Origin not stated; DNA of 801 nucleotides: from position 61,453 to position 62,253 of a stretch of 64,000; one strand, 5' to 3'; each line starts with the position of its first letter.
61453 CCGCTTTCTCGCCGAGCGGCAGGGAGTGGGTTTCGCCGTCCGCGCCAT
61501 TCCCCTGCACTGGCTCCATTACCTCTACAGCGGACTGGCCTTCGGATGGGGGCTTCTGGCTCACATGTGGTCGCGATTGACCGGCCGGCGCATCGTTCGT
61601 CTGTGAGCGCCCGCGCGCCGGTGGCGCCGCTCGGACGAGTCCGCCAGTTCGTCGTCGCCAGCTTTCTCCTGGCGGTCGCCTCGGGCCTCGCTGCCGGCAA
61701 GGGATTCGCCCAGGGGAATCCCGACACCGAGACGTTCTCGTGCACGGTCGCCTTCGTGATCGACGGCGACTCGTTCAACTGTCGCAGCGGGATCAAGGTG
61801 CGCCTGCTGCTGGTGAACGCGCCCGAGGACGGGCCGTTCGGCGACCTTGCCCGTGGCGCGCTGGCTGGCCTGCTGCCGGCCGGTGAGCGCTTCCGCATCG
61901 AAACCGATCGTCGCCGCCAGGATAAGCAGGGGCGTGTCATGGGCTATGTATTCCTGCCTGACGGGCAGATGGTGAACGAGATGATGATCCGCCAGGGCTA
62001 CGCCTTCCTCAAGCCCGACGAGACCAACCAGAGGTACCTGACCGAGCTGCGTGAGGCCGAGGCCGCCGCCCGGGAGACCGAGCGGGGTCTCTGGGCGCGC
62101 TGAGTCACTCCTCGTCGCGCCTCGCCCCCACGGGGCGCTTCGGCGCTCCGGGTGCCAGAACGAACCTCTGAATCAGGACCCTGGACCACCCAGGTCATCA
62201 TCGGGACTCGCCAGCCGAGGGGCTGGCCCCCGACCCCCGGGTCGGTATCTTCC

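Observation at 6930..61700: All predicted signal-peptidase-I substrates in the window have Gln at +1 (Q-rule), and the matching QC gene is present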

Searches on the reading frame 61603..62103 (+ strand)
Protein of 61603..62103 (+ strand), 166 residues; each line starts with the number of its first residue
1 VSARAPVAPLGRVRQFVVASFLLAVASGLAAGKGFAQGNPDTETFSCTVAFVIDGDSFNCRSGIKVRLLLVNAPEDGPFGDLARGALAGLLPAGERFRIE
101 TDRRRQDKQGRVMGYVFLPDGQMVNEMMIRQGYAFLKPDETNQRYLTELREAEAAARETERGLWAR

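Call 8: search_protein_families(library=pfam, proteins=[window:61603-62103:+])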
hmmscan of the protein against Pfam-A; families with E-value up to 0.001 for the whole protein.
window:61603-62103:+ (166 aa): 1 family
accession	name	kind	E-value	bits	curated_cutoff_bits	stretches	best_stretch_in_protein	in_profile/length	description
PF00565.23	SNase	-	4.7e-18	66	21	1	65-165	1-106/107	Staphylococcal nuclease homologue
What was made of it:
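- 61603..62103 (+): Thermonuclease (SNase). Signal peptide 61603-61710, Gln codon at 61711-61713. Pfam SNase 4.7e-18 (call 8).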

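Call 62: find_homologous_proteins(query=window:61603-62103:+, max_evalue=1e-10)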
Query window:61603-62103:+ (166 aa): 66 proteins with E <= 1e-10 among 725 candidates.
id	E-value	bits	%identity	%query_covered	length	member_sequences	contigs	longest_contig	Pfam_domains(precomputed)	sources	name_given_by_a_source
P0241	5.1e-104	363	100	100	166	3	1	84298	PF00565.24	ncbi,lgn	ncbi:MAG: thermonuclease family protein [Gemmatimonadota bacterium]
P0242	6.5e-83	294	83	100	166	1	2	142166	PF00565.24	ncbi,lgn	ncbi:MAG: thermonuclease family protein [Gemmatimonadota bacterium]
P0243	1.1e-81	290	80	100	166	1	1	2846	PF00565.24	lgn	-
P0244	2.9e-81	289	80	100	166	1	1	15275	PF00565.24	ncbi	-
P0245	1.4e-78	280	78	100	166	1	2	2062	PF00565.24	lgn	-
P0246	4.0e-76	272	77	100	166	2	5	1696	PF00565.24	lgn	-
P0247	2.2e-72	260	73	100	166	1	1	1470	PF00565.24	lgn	-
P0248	2.5e-70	253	71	100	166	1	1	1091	PF00565.24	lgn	-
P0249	1.7e-68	247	70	95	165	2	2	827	PF00565.24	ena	-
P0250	4.3e-66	240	76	89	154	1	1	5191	PF00565.24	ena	-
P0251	5.0e-66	239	69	98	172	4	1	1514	PF00565.24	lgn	-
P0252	8.7e-66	239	78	80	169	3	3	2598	PF00565.24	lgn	-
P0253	1.0e-63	232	75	89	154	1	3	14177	PF00565.24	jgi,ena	jgi:micrococcal nuclease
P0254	1.1e-62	228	71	92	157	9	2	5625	PF00565.24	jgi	jgi:micrococcal nuclease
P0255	1.5e-62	228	79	79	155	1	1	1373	PF00565.24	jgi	jgi:micrococcal nuclease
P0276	2.6e-57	211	66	93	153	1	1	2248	PF00565.24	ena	-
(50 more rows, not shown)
